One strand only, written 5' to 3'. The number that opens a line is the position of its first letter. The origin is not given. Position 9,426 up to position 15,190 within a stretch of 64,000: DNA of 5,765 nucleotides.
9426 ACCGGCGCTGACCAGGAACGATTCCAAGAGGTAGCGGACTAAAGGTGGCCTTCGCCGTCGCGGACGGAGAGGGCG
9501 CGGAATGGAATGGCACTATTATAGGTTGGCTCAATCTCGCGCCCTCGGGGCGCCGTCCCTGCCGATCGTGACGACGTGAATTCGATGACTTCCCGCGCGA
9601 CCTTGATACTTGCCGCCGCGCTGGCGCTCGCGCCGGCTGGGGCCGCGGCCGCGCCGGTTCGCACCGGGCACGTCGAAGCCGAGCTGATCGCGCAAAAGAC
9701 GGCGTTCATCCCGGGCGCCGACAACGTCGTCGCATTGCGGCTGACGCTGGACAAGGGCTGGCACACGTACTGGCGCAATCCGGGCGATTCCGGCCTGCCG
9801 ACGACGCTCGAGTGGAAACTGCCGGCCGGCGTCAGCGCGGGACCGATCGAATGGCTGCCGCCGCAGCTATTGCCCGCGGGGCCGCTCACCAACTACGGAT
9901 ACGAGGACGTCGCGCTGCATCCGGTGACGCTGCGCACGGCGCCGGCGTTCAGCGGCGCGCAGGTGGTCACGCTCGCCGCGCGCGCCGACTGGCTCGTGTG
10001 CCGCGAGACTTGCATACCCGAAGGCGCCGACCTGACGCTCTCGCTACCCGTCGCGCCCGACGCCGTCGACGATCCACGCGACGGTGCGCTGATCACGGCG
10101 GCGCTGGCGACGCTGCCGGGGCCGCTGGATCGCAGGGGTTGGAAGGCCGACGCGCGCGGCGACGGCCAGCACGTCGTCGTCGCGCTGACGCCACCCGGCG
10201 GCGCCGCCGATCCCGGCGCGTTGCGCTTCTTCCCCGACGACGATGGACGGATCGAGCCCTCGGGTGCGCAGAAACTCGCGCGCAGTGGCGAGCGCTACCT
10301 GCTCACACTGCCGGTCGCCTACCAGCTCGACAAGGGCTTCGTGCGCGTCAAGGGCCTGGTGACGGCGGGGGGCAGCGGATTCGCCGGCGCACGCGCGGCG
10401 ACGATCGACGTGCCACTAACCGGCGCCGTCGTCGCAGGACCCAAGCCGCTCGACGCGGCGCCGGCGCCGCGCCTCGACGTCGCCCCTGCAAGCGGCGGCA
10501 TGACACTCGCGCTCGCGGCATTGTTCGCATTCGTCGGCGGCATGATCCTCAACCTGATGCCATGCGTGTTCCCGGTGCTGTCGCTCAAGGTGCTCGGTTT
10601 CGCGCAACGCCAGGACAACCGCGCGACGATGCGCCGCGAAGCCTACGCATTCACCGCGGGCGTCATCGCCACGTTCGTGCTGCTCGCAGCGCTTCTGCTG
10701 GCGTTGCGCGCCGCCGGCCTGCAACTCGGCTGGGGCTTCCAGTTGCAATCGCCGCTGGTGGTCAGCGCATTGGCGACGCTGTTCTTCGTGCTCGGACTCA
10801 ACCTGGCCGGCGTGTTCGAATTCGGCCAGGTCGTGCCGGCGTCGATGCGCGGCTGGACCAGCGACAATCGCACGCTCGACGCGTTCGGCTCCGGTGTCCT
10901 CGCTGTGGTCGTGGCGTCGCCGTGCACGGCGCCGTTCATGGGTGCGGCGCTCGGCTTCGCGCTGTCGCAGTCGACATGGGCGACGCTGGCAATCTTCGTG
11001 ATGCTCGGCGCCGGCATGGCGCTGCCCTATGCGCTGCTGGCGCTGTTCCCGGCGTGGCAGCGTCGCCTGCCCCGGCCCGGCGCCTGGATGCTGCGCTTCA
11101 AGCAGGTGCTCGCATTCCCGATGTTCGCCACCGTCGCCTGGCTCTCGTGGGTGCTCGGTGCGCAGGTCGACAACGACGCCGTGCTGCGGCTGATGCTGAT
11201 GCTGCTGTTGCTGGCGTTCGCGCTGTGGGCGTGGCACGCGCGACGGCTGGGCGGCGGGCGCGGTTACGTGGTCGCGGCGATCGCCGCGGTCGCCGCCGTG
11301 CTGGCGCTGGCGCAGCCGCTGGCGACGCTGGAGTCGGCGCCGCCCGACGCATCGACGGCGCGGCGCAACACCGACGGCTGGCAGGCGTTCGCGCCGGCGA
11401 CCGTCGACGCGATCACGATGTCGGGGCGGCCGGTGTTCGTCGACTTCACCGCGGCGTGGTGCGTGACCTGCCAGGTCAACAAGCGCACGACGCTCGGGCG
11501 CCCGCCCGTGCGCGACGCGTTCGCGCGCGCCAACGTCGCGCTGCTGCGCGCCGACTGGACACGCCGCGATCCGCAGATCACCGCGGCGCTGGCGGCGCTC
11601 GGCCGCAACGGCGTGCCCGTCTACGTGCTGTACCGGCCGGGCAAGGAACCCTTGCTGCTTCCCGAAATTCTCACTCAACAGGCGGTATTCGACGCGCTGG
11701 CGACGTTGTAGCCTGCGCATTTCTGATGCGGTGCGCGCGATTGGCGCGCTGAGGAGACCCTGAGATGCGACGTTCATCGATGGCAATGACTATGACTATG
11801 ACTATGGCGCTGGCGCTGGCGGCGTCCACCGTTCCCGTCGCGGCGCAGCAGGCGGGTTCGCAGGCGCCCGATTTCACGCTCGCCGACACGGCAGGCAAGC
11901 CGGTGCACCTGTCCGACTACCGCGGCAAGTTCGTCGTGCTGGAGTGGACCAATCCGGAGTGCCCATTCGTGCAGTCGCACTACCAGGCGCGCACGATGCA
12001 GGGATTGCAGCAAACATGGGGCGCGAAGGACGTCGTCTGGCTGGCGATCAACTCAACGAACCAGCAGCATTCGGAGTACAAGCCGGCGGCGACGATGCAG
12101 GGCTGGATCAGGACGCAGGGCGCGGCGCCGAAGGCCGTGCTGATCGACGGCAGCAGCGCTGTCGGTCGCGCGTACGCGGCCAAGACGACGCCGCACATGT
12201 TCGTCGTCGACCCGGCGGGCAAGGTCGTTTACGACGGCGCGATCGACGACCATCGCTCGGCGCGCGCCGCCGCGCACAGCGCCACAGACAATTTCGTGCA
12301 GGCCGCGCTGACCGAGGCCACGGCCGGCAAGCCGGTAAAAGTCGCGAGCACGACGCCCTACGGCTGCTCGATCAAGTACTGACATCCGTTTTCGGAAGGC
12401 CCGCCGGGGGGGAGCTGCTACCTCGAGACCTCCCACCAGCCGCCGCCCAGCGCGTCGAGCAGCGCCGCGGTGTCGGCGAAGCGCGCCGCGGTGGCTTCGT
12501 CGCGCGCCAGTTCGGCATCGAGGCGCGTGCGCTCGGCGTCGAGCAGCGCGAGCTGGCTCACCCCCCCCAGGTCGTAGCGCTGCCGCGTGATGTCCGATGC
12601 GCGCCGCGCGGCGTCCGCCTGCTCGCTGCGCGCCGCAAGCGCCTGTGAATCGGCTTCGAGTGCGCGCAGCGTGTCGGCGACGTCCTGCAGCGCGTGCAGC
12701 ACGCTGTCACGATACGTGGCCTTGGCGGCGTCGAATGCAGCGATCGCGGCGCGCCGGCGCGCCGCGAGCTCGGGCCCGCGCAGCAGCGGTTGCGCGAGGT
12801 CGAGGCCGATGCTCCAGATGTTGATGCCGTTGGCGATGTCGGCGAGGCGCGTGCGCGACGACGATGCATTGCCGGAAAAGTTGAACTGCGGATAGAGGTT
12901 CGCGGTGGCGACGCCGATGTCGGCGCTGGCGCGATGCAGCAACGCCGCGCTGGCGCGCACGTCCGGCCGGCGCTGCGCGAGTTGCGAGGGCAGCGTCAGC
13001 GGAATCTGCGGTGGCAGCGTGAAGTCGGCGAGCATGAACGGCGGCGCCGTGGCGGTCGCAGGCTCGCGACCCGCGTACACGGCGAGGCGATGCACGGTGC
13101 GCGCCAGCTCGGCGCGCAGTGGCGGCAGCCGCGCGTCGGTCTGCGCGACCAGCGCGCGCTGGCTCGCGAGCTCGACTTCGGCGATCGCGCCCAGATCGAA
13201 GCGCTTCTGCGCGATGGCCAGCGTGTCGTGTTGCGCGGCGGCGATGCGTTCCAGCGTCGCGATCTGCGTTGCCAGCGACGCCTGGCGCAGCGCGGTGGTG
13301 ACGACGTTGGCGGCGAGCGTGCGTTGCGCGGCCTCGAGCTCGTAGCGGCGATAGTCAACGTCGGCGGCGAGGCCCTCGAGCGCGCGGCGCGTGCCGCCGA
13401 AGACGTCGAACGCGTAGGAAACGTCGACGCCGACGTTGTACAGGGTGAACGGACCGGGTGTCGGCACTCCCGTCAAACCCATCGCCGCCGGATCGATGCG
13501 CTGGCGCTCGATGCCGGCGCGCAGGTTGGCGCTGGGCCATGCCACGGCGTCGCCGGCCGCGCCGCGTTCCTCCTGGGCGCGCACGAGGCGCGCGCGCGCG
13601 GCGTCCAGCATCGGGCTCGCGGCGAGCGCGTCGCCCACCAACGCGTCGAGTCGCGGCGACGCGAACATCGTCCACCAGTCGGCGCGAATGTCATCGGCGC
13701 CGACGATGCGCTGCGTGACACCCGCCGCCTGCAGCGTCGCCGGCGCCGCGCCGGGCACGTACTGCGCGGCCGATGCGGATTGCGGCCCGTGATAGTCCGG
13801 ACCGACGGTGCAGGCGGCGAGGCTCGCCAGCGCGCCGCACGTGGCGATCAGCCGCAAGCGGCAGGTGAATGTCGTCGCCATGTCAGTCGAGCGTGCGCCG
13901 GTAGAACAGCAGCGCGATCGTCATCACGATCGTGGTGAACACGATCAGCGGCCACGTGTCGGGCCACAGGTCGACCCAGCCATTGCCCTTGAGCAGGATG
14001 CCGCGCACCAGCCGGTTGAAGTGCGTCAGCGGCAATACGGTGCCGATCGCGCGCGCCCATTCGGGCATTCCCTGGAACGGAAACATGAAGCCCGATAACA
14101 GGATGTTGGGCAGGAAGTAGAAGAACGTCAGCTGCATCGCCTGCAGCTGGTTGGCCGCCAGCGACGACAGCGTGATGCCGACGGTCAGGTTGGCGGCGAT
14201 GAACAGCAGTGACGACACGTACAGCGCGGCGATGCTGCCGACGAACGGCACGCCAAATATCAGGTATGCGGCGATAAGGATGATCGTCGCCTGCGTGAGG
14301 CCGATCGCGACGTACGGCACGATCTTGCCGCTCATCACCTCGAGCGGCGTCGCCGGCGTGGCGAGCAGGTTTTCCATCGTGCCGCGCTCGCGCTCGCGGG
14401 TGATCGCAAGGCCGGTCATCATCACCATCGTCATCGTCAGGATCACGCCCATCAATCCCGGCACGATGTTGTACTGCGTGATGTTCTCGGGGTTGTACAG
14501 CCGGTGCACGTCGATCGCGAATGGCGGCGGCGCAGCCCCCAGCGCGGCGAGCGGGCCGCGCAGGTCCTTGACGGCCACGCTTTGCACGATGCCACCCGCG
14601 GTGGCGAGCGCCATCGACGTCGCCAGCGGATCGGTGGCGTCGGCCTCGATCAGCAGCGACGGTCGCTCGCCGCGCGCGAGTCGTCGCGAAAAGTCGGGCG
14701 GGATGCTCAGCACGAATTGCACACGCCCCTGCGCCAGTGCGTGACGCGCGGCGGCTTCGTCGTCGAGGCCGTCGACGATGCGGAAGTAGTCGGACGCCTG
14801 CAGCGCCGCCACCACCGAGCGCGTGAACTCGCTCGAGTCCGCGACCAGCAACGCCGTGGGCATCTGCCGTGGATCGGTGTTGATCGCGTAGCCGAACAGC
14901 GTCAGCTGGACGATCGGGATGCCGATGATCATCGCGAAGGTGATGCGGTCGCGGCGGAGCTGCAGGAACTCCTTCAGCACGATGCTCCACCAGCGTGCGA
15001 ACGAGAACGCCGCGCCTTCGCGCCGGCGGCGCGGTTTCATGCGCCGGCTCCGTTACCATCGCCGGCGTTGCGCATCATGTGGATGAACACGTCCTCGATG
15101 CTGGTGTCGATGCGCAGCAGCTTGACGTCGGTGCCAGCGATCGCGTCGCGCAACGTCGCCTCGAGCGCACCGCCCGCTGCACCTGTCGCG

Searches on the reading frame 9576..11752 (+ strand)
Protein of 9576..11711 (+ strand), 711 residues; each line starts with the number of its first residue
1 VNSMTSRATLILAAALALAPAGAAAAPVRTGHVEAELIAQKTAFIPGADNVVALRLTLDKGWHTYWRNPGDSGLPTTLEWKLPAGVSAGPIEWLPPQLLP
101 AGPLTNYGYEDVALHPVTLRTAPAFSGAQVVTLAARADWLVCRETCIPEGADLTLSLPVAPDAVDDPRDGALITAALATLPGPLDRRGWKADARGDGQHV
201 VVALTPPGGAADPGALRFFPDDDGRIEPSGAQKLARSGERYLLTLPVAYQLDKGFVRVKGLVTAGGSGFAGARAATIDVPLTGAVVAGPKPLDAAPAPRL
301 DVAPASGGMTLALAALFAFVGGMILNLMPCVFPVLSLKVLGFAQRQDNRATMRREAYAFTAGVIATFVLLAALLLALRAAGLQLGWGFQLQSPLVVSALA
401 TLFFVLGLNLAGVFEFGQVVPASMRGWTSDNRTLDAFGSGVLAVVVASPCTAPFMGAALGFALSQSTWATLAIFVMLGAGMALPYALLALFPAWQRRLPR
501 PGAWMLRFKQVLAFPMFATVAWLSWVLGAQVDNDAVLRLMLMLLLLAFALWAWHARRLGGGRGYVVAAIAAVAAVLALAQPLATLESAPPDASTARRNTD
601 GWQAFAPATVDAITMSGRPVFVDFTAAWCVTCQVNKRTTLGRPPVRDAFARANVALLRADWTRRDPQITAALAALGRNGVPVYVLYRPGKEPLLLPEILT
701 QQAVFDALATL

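Call 6: search_protein_families(library=pfam, proteins=[window:9576-11711:+, window:9812-11752:+], max_evalue=0.01)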
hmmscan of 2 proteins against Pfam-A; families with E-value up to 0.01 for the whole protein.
window:9576-11711:+ (711 aa): 4 families
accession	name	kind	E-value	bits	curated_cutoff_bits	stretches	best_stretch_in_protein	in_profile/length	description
PF13899.12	Thioredoxin_7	-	2.7e-21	75.9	27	1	602-688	2-83/83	Thioredoxin-like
PF02683.22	DsbD_TM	-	3.7e-17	62.8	27.1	1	315-523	4-214/219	Cytochrome C biogenesis protein transmembrane domain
PF11412.14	DsbD_N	-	5e-17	62.5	25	1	35-155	2-116/119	Thiol:disulfide interchange protein DsbD, N-terminal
PF13098.12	Thioredoxin_2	-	0.0052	17.5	27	1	616-689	4-85/104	Thioredoxin-like domain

window:9812-11752:+ (646 aa): 0 families

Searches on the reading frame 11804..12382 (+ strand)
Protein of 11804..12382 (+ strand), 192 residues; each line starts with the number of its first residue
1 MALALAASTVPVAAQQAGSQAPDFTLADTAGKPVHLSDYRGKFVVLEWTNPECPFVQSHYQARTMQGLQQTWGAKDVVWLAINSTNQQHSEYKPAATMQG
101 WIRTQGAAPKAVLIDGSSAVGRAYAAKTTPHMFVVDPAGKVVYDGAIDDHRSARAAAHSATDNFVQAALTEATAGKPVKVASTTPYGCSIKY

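Call 44: search_protein_families(library=pfam, proteins=[window:11804-12382:+], max_evalue=0.0001)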
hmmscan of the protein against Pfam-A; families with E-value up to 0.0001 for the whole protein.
window:11804-12382:+ (192 aa): 2 families
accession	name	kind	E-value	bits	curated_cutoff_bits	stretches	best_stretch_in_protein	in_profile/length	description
PF00578.27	AhpC-TSA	-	1.5e-17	64.2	26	1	18-143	2-123/124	AhpC/TSA family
PF08534.16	Redoxin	-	1.8e-15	57.4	26.6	1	16-151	1-138/148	Redoxin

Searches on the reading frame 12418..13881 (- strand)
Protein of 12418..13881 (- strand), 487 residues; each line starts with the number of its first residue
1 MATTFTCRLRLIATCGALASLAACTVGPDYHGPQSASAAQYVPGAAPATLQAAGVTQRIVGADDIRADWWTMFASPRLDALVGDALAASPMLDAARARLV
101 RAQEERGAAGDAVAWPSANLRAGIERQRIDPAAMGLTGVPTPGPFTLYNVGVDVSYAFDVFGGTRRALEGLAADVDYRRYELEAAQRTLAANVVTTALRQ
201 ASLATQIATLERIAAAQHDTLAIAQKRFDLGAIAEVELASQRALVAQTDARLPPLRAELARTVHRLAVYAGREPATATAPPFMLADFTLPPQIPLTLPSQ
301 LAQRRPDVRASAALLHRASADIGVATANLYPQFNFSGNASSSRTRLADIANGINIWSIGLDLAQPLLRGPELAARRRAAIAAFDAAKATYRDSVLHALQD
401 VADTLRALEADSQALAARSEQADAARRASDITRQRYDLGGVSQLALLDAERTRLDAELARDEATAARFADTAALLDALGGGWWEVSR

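Call 44: search_protein_families(library=pfam, proteins=[window:12418-13881:-], max_evalue=0.0001)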
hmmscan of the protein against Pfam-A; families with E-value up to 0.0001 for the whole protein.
window:12418-13881:- (487 aa): 1 family
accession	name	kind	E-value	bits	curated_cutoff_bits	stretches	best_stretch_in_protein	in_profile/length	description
PF02321.23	OEP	-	1e-39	136.7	22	2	296-479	3-187/187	Outer membrane efflux protein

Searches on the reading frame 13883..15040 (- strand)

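Call 44: search_protein_families(library=pfam, proteins=[window:13883-15040:-], max_evalue=0.0001)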
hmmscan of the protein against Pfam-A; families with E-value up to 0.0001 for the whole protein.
window:13883-15040:- (385 aa): 4 families
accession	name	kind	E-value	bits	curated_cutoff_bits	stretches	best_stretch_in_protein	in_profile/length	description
PF12698.13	ABC2_membrane_3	-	6.7e-49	167.3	31.6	1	34-378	3-347/347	ABC-2 family transporter protein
PF01061.29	ABC2_membrane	-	1.1e-31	110.4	26.9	1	187-349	45-210/211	ABC-2 type transporter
PF12679.13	ABC2_membrane_2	-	3.4e-18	66.3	27.2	1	18-380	1-278/283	ABC-2 family transporter protein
PF12730.13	ABC2_membrane_4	-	1.2e-07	32.3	27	1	188-312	47-179/179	ABC-2 family transporter protein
